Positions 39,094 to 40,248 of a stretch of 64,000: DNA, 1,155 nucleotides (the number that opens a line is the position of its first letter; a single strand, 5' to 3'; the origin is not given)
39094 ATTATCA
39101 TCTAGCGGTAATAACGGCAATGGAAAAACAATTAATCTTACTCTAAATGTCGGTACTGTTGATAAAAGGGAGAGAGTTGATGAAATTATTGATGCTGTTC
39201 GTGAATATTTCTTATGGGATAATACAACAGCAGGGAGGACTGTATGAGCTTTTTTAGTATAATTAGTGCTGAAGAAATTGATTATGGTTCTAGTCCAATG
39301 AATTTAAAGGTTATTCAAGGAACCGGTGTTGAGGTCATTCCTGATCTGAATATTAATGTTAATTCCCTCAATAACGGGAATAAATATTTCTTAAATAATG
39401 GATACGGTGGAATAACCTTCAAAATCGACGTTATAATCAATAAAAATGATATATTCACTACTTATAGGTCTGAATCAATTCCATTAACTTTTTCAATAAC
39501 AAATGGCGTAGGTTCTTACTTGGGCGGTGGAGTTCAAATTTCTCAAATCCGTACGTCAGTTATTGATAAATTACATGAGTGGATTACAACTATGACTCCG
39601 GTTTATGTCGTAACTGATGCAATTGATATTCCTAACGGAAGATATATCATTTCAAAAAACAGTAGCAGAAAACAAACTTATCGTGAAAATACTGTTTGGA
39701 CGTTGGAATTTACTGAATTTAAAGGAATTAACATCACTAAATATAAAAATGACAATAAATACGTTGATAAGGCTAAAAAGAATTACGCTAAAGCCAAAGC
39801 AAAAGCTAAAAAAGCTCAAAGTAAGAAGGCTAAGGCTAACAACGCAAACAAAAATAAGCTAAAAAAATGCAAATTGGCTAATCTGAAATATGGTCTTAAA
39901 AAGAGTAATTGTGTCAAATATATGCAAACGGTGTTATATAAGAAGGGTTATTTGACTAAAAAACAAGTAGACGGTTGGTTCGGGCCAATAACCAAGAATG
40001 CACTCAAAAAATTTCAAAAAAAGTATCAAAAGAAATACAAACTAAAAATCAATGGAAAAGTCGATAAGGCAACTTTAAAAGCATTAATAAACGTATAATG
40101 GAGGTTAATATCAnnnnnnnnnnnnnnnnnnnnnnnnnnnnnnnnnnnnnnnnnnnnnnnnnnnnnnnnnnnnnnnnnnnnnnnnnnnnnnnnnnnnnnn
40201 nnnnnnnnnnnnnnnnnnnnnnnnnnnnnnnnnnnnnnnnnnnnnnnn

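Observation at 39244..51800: Three distinct cell-wall-targeting modules: PG_binding_1 domain on a tail protein, a transglutaminase-like peptidase on the Tal-like protein, and a Pei lysin with pseudomurein-binding repeats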

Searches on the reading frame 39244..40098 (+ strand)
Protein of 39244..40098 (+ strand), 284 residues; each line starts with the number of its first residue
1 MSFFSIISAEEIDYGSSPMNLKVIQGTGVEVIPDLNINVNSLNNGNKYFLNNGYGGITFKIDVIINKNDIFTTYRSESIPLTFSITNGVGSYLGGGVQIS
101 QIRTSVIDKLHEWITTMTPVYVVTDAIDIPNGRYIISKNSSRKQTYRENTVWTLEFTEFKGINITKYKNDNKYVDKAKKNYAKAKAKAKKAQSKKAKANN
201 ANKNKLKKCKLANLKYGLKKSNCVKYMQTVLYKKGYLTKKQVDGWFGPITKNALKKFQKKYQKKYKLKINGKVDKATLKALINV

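Call 4: search_protein_families(library=pfam, proteins=[window:39244-40098:+], max_evalue=0.1)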
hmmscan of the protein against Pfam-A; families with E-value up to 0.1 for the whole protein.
window:39244-40098:+ (284 aa): 2 families
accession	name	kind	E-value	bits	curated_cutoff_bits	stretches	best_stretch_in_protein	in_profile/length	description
PF01471.23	PG_binding_1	-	1.9e-12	47.6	23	1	224-281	5-57/57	Putative peptidoglycan binding domain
PF09374.15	PG_binding_3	-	0.039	14.6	24.6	0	223-260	2-36/76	Predicted Peptidoglycan domain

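Call 10: search_dna_similar(query=window:39244-40098:+, collection=phages, mode=protein, max_evalue=0.001)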
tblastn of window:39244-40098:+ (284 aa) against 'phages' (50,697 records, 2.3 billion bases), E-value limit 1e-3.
No match.

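Call 24: find_homologous_proteins(query=window:39244-40098:+, max_evalue=0.001)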
Query window:39244-40098:+ (284 aa): 198 proteins with E <= 0.001 among 3436 candidates; the best 120 are listed.
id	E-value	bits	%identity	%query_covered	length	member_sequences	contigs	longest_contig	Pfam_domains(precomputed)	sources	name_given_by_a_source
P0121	1.3e-178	610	100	100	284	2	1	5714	PF01471.24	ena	-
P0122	1.6e-139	482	76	100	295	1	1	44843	PF01471.24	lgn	-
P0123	1.3e-119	416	68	100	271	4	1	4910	PF01471.24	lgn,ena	-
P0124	1.9e-119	416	69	100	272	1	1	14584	PF01471.24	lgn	-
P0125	4.2e-118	411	68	100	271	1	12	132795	PF01471.24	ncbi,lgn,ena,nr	ncbi:MAG: peptidoglycan-binding protein [Methanobrevibacter sp.]|nr:peptidoglycan-binding protein [M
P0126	1.8e-116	406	68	100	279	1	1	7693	PF01471.24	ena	-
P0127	3.2e-116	405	69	100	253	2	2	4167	PF01471.24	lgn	-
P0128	1.8e-115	403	69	100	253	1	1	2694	PF01471.24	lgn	-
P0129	4.4e-113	395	69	100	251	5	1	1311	PF01471.24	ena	-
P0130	3.6e-112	392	70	100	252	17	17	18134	PF01471.24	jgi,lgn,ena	jgi:hypothetical protein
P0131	6.2e-112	391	64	100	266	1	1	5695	PF01471.24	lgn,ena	-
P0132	1.1e-111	390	70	100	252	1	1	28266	PF01471.24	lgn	-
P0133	1.7e-111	390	68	100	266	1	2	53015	PF01471.24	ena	-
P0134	3.5e-111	389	69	100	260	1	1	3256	PF01471.24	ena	-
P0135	4.1e-111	388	70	100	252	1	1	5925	PF01471.24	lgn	-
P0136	5.5e-109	381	65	100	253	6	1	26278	PF01471.24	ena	-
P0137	5.2e-107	375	63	100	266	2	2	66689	PF01471.24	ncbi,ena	-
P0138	7.4e-107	374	67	100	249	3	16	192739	PF01471.24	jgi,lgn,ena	-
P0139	7.6e-107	374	64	100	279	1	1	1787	PF01471.24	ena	-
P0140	1.2e-105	370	65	100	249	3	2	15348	PF01471.24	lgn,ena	-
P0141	1.1e-102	361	63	100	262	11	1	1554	PF01471.24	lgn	-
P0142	2.0e-102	360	63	99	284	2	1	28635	PF01471.24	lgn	-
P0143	4.5e-102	359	63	99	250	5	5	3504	PF01471.24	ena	-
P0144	8.3e-102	358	67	99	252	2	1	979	PF01471.24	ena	-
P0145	2.7e-98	346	58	100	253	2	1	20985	PF01471.24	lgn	-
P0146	1.3e-96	341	63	100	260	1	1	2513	PF01471.24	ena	-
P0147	3.3e-93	330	60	100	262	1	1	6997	PF01471.24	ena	-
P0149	1.2e-75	272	80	59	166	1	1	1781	PF01471.24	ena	-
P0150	1.7e-74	268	75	64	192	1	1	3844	PF01471.24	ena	-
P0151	2.8e-72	261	53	99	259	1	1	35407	PF01471.24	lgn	-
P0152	5.1e-70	254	50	100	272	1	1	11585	PF01471.24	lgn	-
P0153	3.0e-67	245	51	99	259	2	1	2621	PF01471.24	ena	-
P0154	6.0e-66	240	48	95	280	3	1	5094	PF01471.24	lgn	-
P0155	1.1e-65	239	50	93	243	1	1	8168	PF01471.24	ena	-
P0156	1.2e-63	233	46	99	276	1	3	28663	PF01471.24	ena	-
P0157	8.2e-59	217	45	99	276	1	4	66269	PF01471.24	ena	-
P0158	8.2e-58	214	44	100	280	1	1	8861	PF01471.24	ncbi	-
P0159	1.1e-57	213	44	100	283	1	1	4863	PF01471.24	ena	-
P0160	1.5e-57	213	48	95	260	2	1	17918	PF01471.24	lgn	-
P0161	1.7e-57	213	47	99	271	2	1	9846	PF01471.24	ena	-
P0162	2.2e-57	212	46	100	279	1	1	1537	PF01471.24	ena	-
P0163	3.3e-57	212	47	100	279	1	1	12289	PF01471.24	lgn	-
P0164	1.0e-56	210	46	99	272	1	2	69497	PF01471.24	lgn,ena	-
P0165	1.5e-56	209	45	94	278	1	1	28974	PF01471.24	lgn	-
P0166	2.3e-56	209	44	100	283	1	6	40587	PF01471.24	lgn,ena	-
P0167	3.3e-56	208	44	95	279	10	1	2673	PF01471.24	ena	-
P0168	3.3e-56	208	47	99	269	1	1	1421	PF01471.24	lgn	-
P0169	5.7e-56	208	43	100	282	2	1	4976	PF01471.24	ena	-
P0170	8.0e-56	207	46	99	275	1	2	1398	PF01471.24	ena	-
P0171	8.6e-56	207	45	100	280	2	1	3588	PF01471.24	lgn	-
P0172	1.7e-55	206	46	94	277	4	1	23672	PF01471.24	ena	-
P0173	2.4e-55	206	42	99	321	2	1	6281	PF01471.24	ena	-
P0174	5.3e-55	204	46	100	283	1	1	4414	PF01471.24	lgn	-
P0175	5.8e-55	204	44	99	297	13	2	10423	PF01471.24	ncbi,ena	-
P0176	6.0e-55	204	44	100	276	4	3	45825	PF01471.24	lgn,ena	-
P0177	6.2e-55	204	44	100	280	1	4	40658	PF01471.24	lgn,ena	-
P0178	6.7e-55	204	42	99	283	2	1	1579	PF01471.24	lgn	-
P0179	8.7e-55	204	45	98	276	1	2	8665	PF01471.24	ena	-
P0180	1.2e-54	203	46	94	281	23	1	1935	PF01471.24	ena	-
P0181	1.6e-54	203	46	96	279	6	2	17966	PF01471.24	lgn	-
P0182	2.1e-54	202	45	94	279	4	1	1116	PF01471.24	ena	-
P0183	2.6e-54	202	45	99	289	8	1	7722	PF01471.24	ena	-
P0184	2.7e-54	202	44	100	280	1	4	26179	PF01471.24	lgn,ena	-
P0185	3.9e-54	202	44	100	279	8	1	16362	PF01471.24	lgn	-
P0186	4.6e-54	201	42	95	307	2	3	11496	PF01471.24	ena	-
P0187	6.2e-54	201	43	96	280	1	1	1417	PF01471.24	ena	-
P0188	6.4e-54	201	45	99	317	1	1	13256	PF01471.24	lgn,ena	-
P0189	6.7e-54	201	44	99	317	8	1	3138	PF01471.24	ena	-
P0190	1.0e-53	200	42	99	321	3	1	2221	PF01471.24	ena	-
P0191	1.3e-53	200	45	99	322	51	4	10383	PF01471.24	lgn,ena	-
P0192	1.6e-53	200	47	99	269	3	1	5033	PF01471.24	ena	-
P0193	1.8e-53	199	44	94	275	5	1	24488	PF01471.24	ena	-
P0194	2.2e-53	199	46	93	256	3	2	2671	PF01471.24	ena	-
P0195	4.0e-53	198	50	88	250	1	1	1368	PF01471.24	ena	-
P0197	8.9e-53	197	43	99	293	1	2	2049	PF01471.24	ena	-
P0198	3.1e-52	195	43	100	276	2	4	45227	PF01471.24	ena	-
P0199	3.8e-52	195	45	95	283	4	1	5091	PF01471.24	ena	-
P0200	7.4e-52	194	47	94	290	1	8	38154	PF01471.24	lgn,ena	-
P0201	7.4e-52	194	44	100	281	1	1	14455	PF01471.24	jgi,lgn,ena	-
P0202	8.8e-52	194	47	99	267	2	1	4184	PF01471.24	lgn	-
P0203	1.5e-51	193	45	94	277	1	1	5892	PF01471.24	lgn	-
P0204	1.9e-51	193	45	95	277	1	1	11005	PF01471.24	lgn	-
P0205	2.8e-51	192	44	100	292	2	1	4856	PF01471.24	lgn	-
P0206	3.1e-51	192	41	99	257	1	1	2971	PF01471.24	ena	-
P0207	4.0e-51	192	45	91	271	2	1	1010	PF01471.24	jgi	jgi:hypothetical protein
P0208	1.0e-50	190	43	99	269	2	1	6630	PF01471.24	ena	-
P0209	1.0e-50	190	43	95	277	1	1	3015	PF01471.24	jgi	jgi:hypothetical protein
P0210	1.1e-50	190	47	94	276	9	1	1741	PF01471.24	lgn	-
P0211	1.1e-50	190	44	100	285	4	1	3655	PF01471.24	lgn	-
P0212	1.3e-50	190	43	93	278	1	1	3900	PF01471.24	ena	-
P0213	1.5e-50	190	43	99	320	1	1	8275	PF01471.24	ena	-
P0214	3.1e-50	189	44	89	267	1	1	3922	PF01471.24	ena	-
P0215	3.3e-50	189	41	96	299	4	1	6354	PF01471.24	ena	-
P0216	5.2e-50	188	39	100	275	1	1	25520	PF01471.24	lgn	-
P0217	6.2e-50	188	46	92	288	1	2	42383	PF01471.24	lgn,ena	-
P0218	6.2e-50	188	44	100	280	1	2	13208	PF01471.24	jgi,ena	-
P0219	8.0e-50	187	41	100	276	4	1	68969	PF01471.24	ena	-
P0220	8.6e-50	187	42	99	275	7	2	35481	PF01471.24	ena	-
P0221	1.0e-49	187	45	100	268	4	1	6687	PF01471.24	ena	-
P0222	1.2e-49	187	42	100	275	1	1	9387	PF01471.24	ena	-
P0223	4.1e-49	185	43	96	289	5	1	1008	PF01471.24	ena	-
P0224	9.2e-49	184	43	96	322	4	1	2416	PF01471.24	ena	-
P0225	1.4e-48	183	42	93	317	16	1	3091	PF01471.24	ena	-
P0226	1.4e-48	183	45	93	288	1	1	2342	PF01471.24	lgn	-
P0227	3.7e-48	182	44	99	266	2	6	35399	PF01471.24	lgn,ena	-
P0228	3.7e-48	182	42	100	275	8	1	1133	PF01471.24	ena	-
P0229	4.1e-48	182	44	93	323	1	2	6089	PF01471.24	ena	-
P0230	5.9e-48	181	40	98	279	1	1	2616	PF01471.24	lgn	-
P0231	1.6e-47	180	41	94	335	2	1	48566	PF01471.24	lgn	-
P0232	3.5e-47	179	43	99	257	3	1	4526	PF01471.24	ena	-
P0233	7.0e-47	178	41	99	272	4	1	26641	PF01471.24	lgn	-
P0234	7.6e-47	178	42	99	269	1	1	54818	PF01471.24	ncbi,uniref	ncbi:peptidoglycan-binding protein [Methanobrevibacter sp.]|uniref:peptidoglycan-binding domain-cont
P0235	7.9e-47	178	40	98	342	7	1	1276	PF01471.24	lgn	-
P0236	1.1e-46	177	39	96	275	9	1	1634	PF01471.24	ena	-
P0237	1.2e-46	177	40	100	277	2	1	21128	PF01471.24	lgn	-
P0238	1.3e-46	177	41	99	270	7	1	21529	PF01471.24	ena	-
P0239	4.6e-46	175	44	99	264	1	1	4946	PF01471.24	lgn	-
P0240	6.2e-46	175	40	99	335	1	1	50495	PF01471.24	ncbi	ncbi:peptidoglycan-binding domain-containing protein [Methanobrevibacter sp.]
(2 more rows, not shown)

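Call 44: predict_structure(alignment_id=A3)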
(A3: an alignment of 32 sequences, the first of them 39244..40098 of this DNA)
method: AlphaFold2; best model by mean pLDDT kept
length: 284 residues; sequences in the alignment: 32
mean_pLDDT: 85.5   pTM: 0.49
mean pLDDT of the five models: 85.5, 84.7, 84.4, 84.2, 83.0
residues with pLDDT >= 90: 137; 70-90: 118; 50-70: 17; < 50: 12
segments of 3 or more residues with pLDDT < 50: 165-167, 192-199
pLDDT, mean of each block of 10 residues (from residue 1): 88 90 88 83 83 80 94 87 89 84 94 94 92 91 82 92 55 79 74 45 83 85 93 93 93 96 94 93 89
secondary structure, 60 per line:
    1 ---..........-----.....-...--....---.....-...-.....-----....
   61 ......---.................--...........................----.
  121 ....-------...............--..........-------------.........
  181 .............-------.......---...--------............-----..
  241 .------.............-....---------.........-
elements in order: E4-8 H9-13 E19-23 E30-33 E37-41 E47-51 E57-66 E70-86 E89-105 H106-115 E120-124 E132-146 E149-158 H172-193 H201-207 H222-233 H248-260 H262-265 H275-283

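Call 46: fold_search(model_id=the predicted structure, library=pdb)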
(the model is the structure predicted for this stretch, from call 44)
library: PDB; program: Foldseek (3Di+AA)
matches with E <= 10: 629; with E <= 0.001: 8
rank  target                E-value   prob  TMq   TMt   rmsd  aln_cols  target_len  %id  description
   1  8v3w_G                2.1e-05  1.00  0.36  0.69  12.0       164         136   14  CryoEM Structure of Diffocin - precontracted - Baseplate - focused refinement on triplex region (released 2024-08-28)
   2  8v3w_T                2.3e-05  1.00  0.36  0.68  12.2       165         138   14  CryoEM Structure of Diffocin - precontracted - Baseplate - focused refinement on triplex region (released 2024-08-28)
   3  9occ_B                3.1e-04  1.00  0.32  0.54  10.1       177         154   14  Sf11 bacteriophage tail (released 2025-11-12)
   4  6u5b_g                3.6e-04  1.00  0.35  0.35  13.4       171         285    9  CryoEM Structure of Pyocin R2 - precontracted - baseplate (released 2020-04-15)
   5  8eon_A                3.8e-04  1.00  0.36  0.56   3.0       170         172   11  Pseudomonas phage E217 baseplate complex (released 2023-07-26)
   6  9g8s_S                5.1e-04  1.00  0.33  0.45  10.9       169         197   14  C3 reconstruction of extended phiCD508 needle (released 2025-04-09)
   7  9occ_A                6.8e-04  1.00  0.29  0.49  11.8       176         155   15  Sf11 bacteriophage tail (released 2025-11-12)
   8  9j1k_A                8.6e-04  1.00  0.31  0.50  12.6       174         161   11  Tip region of monocin (released 2025-01-08)
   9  9ndy_B                1.0e-03  1.00  0.32  0.43  12.4       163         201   14  Composite baseplate asymmetric unit of JohannRWettstein (Bas63) (released 2025-11-19)
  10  9gb2_S                1.5e-03  1.00  0.36  0.48  11.9       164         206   13  Extended phiCD508 baseplate (released 2025-03-26)
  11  9gtp_M                1.7e-03  1.00  0.27  0.33  12.2       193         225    7  Cryo-EM structure of a contractile injection system in Streptomyces coelicolor, the baseplate complex in extended stat (released 2025-06-18)
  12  9ki1_0                2.0e-03  0.98  0.27  0.18  12.0       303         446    8  Baseplate structure of Escherichia phage Mu (released 2025-02-12)
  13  8qhs_A                2.1e-03  1.00  0.31  0.51  12.6       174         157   11  Cryo-EM structure of the monocin tail-tube, MttP. (released 2024-06-19)
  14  9b45_S                2.4e-03  1.00  0.36  0.58   2.6       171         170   12  Pseudomonas phage Pa193 baseplate complex and tail fiber (released 2024-10-16)
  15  7aeb_M                2.7e-03  1.00  0.31  0.37  14.3       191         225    7  Cryo-EM structure of an extracellular contractile injection system in marine bacterium Algoriphagus machipongonensis,  (released 2022-02-16)
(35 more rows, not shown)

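Call 55: search_protein_families(library=phrogs, proteins=[window:39244-40098:+], max_evalue=0.001)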
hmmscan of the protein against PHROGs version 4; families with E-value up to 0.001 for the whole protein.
window:39244-40098:+ (284 aa): 4 families
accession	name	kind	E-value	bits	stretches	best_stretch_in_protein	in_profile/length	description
phrog_1493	-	lysis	3e-09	37.6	1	112-282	144-306/394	endolysin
phrog_2649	-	lysis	2e-08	35.4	1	169-281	137-235/261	endolysin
phrog_9589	-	lysis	2.1e-06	28.9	1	172-271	162-261/281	endolysin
phrog_17214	-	lysis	4.8e-05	24.2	1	182-261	211-293/322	endolysin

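Call 68: fold_search(model_id=the predicted structure, library=viral)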
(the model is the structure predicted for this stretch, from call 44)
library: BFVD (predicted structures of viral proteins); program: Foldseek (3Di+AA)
matches with E <= 10: 1150; with E <= 0.001: 34
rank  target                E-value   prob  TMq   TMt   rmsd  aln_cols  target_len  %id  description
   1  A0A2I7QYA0            6.5e-06  1.00  0.31  0.37  23.7       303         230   12  (no name in the UniProt tables at hand)
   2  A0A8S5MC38            9.7e-06  1.00  0.35  0.38  12.4       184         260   17  Tail assembly protein [Myoviridae sp. ctj9o3]
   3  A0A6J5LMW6            2.6e-05  1.00  0.32  0.24  18.2       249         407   11  DNA circulation, N-terminal [uncultured Caudovirales phage]
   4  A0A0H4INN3            2.9e-05  1.00  0.37  0.53  10.5       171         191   11  Dit-like phage tail protein N-terminal domain-containing protein [Pseudoalteromonas phage H101]
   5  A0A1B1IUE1            2.9e-05  1.00  0.34  0.43  19.3       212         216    9  (no name in the UniProt tables at hand)
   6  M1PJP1                3.8e-05  1.00  0.35  0.35  15.2       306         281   10  (no name in the UniProt tables at hand)
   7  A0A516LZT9            4.8e-05  1.00  0.33  0.46   8.8       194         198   15  (no name in the UniProt tables at hand)
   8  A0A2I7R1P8            5.1e-05  1.00  0.37  0.52  11.8       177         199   13  (no name in the UniProt tables at hand)
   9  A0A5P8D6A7            1.0e-04  1.00  0.30  0.30  26.0       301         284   13  (no name in the UniProt tables at hand)
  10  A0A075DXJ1            1.1e-04  1.00  0.32  0.31  31.0       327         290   12  (no name in the UniProt tables at hand)
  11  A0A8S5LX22            1.1e-04  1.00  0.32  0.45   9.6       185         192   13  Contractile injection system tube protein N-terminal domain-containing protein [Myoviridae sp. ctZgq1]
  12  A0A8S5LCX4            1.4e-04  1.00  0.36  0.53  12.9       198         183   14  Tail assembly protein [Siphoviridae sp. ctMS01]
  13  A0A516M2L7            2.0e-04  1.00  0.33  0.38  14.2       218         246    7  (no name in the UniProt tables at hand)
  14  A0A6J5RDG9            2.1e-04  1.00  0.26  0.49   6.8       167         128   13  Tail tube protein [uncultured Caudovirales phage]
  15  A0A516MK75            2.3e-04  1.00  0.35  0.49  12.5       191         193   10  (no name in the UniProt tables at hand)
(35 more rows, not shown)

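Call 69: find_encoding_contigs(protein=P0121, flank=3000, max_places=4)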
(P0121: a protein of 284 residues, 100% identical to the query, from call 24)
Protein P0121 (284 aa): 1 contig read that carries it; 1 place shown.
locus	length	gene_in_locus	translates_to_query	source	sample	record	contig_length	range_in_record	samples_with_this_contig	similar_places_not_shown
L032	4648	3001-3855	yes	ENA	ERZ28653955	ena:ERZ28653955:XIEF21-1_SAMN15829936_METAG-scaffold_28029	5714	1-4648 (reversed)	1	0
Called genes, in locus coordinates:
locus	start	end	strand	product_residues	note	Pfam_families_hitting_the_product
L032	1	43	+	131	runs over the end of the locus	-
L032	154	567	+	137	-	-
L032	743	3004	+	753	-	-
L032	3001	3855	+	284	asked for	PF01471:PG_binding_1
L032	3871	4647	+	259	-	?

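Call 79: search_protein_families(library=ncbifam, proteins=[window:39244-40098:+], max_evalue=0.01)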
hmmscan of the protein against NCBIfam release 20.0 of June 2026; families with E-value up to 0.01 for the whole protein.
window:39244-40098:+ (284 aa): 5 families
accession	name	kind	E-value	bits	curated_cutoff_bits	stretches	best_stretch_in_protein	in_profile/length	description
TIGR03979.1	His_Ser_Rich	equivalog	2.9e-07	30.7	121.65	1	179-281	98-186/190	His-Xaa-Ser repeat protein HxsA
TIGR02869.1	spore_SleB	equivalog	3.5e-06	27.1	236.5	1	212-281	5-68/201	spore cortex-lytic enzyme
NF008916.0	PRK12278.1-4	equivalog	0.001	19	193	1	121-205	58-136/223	50S ribosomal protein L21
NF004786.0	PRK06132.1-3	equivalog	0.0036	16.1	329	1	211-266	210-264/418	hypothetical protein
NF052336.1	PdgHdaseHSB100310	equivalog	0.0051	16.2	500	1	231-284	269-316/316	peptidoglycan hydrolase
